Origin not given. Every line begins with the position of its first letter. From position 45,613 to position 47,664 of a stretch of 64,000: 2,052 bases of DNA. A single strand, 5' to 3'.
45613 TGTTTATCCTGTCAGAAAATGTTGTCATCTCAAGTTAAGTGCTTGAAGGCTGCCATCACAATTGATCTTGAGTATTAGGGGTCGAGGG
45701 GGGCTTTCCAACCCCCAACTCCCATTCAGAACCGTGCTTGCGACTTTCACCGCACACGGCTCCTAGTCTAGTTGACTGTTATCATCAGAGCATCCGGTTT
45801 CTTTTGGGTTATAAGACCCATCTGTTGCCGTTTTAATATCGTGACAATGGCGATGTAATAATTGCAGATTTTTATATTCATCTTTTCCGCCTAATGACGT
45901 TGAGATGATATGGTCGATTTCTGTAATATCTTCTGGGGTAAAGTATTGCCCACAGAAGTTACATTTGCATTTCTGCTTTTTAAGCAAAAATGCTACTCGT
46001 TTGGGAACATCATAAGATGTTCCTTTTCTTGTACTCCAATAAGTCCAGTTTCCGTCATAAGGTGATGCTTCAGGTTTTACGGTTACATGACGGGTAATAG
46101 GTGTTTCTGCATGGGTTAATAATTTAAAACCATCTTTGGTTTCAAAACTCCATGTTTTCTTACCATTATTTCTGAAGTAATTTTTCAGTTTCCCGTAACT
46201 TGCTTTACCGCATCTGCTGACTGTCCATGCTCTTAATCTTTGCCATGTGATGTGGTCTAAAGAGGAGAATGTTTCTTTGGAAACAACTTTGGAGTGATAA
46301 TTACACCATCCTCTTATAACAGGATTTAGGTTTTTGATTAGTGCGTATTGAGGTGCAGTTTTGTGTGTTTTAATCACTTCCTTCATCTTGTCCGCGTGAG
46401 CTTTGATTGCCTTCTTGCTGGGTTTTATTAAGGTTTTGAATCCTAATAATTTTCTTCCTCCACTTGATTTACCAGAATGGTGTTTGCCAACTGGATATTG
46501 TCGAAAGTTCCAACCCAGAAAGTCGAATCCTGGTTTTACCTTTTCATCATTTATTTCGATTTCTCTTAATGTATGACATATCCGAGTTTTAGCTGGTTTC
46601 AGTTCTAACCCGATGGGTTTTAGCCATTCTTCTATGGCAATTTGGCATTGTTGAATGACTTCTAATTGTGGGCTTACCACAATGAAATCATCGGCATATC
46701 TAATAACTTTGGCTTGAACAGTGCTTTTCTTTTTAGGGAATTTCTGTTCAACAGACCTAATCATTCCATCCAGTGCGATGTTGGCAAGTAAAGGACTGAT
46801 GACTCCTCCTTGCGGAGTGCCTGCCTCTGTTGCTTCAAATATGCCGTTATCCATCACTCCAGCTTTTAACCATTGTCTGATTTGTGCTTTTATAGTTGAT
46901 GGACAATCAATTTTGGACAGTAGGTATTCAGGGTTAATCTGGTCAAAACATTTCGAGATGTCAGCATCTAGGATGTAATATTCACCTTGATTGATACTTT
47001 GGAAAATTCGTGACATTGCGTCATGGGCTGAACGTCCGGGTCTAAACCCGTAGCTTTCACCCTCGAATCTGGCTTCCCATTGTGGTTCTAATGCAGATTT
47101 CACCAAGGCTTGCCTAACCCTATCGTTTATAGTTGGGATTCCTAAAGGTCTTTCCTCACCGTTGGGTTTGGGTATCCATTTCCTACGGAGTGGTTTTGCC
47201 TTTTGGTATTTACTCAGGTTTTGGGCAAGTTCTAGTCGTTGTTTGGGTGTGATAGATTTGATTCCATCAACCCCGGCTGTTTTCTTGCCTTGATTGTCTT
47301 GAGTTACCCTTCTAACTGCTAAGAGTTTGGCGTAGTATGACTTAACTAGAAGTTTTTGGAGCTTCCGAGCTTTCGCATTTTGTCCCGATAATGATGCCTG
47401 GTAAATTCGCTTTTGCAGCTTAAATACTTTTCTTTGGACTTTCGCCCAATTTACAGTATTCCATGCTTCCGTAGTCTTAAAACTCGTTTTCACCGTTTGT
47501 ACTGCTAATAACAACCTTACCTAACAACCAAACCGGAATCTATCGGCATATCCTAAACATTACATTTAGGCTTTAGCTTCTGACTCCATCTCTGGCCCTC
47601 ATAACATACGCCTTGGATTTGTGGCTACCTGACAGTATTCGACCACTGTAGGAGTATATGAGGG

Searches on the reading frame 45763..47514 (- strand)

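Call 66: search_protein_families(library=ncbifam, proteins=[window:45763-47514:-], max_evalue=0.00001)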
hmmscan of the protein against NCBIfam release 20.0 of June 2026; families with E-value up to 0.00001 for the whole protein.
window:45763-47514:- (583 aa): 5 families
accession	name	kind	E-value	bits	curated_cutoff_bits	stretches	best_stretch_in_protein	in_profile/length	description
TIGR04416.1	group_II_RT_mat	equivalog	3.6e-105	352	300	1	63-433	4-351/353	group II intron reverse transcriptase/maturase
NF041747.1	Drt3a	equivalog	2e-19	70.2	200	1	171-391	102-307/412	antiviral reverse transcriptase Drt3a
NF041746.1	Drt2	equivalog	2.4e-12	46.7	390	1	228-339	219-323/416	antiviral reverse transcriptase Drt2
NF038233.2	retron_St85_RT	exception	2.2e-10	40.3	235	1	109-311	25-211/289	retron St85 family RNA-directed DNA polymerase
NF040563.1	guided_IscB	equivalog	1.2e-08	34.5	175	1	493-565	171-239/314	RNA-guided endonuclease IscB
